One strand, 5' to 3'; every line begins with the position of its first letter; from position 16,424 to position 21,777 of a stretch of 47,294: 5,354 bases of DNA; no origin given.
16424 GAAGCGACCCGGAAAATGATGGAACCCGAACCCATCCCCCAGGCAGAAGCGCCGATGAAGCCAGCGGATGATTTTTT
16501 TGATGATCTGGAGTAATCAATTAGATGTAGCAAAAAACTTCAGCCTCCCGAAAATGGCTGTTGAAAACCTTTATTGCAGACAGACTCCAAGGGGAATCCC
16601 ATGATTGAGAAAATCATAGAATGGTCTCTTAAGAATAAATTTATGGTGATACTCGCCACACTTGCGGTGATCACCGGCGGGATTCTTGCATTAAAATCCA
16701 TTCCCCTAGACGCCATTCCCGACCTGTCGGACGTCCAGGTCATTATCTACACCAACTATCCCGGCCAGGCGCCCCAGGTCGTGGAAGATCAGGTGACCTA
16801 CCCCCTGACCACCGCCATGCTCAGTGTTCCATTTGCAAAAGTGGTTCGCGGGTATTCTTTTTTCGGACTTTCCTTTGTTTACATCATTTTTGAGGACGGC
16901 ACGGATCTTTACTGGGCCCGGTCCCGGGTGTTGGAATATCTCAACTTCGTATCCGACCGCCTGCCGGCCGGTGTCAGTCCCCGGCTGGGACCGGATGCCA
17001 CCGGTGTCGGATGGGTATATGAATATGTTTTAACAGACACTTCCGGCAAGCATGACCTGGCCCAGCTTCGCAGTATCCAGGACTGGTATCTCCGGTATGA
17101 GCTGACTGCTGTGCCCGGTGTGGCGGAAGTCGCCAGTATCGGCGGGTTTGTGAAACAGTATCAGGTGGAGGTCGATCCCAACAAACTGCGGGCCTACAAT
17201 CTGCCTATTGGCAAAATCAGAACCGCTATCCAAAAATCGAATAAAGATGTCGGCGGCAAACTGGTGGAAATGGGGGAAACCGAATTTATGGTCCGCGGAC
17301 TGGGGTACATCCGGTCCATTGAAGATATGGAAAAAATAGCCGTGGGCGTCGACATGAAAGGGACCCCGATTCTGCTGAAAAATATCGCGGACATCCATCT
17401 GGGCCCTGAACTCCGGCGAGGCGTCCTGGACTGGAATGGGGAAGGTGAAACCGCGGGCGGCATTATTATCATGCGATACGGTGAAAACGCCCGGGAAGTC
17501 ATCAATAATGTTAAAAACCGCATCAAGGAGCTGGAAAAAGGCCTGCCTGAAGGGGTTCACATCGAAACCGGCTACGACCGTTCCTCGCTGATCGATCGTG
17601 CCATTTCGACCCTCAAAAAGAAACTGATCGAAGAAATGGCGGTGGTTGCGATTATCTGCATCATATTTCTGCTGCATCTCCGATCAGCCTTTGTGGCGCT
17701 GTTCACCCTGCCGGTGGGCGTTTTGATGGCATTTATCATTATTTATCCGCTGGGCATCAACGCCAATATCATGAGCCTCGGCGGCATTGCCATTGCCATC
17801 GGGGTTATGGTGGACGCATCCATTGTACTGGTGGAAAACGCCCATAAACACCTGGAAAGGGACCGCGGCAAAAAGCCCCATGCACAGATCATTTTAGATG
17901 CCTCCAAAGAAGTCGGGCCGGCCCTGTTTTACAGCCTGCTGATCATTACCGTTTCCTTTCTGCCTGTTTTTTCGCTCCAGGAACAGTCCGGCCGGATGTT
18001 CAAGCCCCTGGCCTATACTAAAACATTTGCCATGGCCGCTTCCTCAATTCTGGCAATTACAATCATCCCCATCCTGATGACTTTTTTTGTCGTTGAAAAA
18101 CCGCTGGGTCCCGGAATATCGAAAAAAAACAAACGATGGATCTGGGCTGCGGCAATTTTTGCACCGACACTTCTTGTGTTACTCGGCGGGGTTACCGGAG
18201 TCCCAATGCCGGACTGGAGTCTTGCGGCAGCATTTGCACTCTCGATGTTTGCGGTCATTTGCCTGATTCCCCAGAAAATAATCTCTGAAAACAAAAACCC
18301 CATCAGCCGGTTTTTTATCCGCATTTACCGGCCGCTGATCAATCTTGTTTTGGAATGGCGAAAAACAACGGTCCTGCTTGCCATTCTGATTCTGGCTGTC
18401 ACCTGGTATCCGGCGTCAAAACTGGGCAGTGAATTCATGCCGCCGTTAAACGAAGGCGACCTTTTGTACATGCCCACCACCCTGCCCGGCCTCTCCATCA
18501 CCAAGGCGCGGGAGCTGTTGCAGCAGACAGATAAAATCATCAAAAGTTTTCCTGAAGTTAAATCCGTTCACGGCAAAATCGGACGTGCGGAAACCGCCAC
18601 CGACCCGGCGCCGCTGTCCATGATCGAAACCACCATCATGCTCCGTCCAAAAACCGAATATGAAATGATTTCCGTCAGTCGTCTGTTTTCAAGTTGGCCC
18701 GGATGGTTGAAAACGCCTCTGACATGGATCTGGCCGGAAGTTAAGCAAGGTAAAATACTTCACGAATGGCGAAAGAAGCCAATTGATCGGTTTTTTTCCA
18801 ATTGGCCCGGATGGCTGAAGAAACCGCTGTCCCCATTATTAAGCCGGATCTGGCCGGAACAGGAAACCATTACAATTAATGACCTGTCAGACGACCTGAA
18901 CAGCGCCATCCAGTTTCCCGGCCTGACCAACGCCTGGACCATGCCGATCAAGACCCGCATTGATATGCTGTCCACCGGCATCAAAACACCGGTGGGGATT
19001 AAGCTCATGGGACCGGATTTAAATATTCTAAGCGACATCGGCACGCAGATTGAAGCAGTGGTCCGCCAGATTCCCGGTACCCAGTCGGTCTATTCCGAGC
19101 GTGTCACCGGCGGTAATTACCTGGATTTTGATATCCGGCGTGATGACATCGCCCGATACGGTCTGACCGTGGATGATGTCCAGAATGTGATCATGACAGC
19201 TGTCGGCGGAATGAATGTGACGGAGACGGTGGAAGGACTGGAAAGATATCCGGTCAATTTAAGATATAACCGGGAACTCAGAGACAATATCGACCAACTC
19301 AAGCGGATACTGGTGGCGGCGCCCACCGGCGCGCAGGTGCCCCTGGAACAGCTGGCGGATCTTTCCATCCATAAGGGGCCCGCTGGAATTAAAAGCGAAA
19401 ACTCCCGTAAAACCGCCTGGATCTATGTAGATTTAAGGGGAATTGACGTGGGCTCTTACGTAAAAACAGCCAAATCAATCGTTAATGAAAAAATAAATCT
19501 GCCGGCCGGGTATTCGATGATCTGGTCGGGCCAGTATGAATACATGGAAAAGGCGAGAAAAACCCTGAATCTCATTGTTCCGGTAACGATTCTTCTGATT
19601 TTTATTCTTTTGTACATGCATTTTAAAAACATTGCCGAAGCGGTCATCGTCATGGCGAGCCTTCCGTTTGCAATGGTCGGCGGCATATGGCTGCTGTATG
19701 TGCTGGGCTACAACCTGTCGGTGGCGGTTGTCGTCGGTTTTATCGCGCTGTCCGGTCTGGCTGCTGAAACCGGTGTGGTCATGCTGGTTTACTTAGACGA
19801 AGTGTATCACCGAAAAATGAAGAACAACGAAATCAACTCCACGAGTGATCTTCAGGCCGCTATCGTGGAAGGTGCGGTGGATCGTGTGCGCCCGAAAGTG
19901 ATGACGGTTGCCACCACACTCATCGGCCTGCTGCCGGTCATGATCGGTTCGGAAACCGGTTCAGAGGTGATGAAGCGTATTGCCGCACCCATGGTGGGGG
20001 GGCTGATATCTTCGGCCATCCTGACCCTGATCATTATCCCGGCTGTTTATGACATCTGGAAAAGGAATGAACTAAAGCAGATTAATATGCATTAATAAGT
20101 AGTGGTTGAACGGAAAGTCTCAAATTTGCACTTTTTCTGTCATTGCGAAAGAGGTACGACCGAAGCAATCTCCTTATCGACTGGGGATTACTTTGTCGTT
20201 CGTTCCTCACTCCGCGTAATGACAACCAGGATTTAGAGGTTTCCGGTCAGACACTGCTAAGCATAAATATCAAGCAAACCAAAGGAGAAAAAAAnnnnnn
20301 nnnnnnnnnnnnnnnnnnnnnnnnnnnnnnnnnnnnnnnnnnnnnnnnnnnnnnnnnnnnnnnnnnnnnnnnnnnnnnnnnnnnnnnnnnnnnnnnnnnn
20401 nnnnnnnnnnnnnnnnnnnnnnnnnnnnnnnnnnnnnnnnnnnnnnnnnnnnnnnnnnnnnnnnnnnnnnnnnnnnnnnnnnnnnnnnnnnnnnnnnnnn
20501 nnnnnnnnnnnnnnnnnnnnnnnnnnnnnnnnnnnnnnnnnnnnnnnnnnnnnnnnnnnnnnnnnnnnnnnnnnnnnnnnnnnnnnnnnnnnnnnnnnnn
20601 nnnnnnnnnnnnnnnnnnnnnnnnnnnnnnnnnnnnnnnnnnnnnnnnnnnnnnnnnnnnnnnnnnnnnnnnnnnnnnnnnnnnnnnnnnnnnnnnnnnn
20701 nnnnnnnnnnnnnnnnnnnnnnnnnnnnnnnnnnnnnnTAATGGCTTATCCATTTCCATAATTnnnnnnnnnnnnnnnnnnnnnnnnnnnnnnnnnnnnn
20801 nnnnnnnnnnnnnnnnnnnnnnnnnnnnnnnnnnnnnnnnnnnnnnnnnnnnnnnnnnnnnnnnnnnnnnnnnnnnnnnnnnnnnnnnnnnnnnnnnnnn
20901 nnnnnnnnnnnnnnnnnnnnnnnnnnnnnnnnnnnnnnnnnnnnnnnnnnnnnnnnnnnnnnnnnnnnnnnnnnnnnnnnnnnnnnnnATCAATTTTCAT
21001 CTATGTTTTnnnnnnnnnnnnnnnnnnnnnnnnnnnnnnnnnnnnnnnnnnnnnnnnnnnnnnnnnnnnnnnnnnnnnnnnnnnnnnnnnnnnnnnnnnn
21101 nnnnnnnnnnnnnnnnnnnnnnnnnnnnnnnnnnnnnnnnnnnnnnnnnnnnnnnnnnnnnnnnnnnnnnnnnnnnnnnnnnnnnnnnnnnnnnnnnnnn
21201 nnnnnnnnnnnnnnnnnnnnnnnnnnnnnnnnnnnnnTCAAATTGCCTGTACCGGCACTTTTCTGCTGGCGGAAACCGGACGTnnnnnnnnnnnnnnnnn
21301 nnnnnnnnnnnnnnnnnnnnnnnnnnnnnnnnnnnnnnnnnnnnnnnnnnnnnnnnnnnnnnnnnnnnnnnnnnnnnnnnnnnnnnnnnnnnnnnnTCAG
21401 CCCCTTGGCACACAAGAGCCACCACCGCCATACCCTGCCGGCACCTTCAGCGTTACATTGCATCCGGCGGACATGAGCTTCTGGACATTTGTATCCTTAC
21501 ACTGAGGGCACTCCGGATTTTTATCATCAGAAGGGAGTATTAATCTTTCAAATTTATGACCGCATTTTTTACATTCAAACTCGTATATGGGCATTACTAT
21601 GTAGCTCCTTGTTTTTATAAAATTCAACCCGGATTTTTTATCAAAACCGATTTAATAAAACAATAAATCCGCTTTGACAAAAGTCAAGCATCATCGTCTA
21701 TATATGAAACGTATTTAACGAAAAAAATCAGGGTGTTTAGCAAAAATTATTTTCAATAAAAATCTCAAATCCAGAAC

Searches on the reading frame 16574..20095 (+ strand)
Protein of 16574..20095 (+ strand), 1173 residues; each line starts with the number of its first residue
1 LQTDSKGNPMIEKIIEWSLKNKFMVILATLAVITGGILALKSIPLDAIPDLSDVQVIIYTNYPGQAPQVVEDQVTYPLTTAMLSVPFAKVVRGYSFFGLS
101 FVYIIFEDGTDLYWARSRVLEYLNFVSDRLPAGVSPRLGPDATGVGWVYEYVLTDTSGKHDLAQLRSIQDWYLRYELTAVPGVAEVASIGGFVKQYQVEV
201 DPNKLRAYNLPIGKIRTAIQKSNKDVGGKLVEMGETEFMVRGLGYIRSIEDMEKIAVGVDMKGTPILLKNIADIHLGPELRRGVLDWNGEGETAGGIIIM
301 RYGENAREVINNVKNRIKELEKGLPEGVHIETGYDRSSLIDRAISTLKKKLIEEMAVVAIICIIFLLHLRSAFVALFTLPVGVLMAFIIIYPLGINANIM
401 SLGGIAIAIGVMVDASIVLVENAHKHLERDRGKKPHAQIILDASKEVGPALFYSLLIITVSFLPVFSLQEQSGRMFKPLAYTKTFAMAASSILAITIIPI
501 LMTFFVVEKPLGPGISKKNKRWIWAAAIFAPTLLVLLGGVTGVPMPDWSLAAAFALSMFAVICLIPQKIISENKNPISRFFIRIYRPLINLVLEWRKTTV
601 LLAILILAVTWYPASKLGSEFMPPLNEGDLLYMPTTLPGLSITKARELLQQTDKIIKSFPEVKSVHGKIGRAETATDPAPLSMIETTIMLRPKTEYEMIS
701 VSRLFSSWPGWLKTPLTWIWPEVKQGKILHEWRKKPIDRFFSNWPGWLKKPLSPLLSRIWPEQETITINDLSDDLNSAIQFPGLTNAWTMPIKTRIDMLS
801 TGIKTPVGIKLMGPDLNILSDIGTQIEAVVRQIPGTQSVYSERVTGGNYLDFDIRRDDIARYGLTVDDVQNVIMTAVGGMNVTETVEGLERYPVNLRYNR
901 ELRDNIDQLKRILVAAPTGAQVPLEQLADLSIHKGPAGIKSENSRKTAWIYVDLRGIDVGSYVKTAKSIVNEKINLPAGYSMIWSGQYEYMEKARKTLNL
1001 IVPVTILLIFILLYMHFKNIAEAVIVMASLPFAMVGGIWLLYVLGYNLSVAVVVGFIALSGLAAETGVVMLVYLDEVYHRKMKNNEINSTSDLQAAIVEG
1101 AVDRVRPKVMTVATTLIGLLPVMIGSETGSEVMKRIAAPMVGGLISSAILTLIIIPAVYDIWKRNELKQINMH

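Call 34: search_protein_families(library=pfam, proteins=[window:16574-20095:+], max_evalue=0.001)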
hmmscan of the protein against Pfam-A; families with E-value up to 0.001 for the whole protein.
window:16574-20095:+ (1173 aa): 2 families
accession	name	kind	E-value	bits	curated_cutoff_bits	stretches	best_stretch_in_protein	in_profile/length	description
PF00873.25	ACR_tran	-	2e-224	748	28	3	14-539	1-526/1021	AcrB/AcrD/AcrF family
PF03176.21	MMPL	-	5.2e-07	29.4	20.5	1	305-522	102-319/333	MMPL family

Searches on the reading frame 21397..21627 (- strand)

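Call 100: search_protein_families(library=pfam, proteins=[window:21397-21627:-], max_evalue=0.01)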
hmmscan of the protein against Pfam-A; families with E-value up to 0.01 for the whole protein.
window:21397-21627:- (76 aa): 6 families
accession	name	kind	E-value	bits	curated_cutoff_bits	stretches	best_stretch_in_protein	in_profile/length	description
PF09723.15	Zn_ribbon_8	-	3.7e-16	59.3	34.4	1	12-52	1-41/41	Zinc ribbon domain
PF01155.25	HypA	-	0.00087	19.7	28.9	1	15-58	69-107/112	Hydrogenase/urease nickel incorporation, metallochaperone, hypA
PF23455.1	DUF7129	-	0.0028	17.8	30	1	16-48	11-37/45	Domain of unknown function (DUF7129)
PF14319.11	Zn_Tnp_IS91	-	0.0032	17.9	26.3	1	14-63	36-82/90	Transposase zinc-binding domain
PF14803.11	Zn_ribbon_Nudix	-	0.0039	17.5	25.6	0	19-43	3-28/34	Nudix N-terminal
PF24458.1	DUF7573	-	0.0063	16.9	30.2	0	16-45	11-38/39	Domain of unknown function (DUF7573)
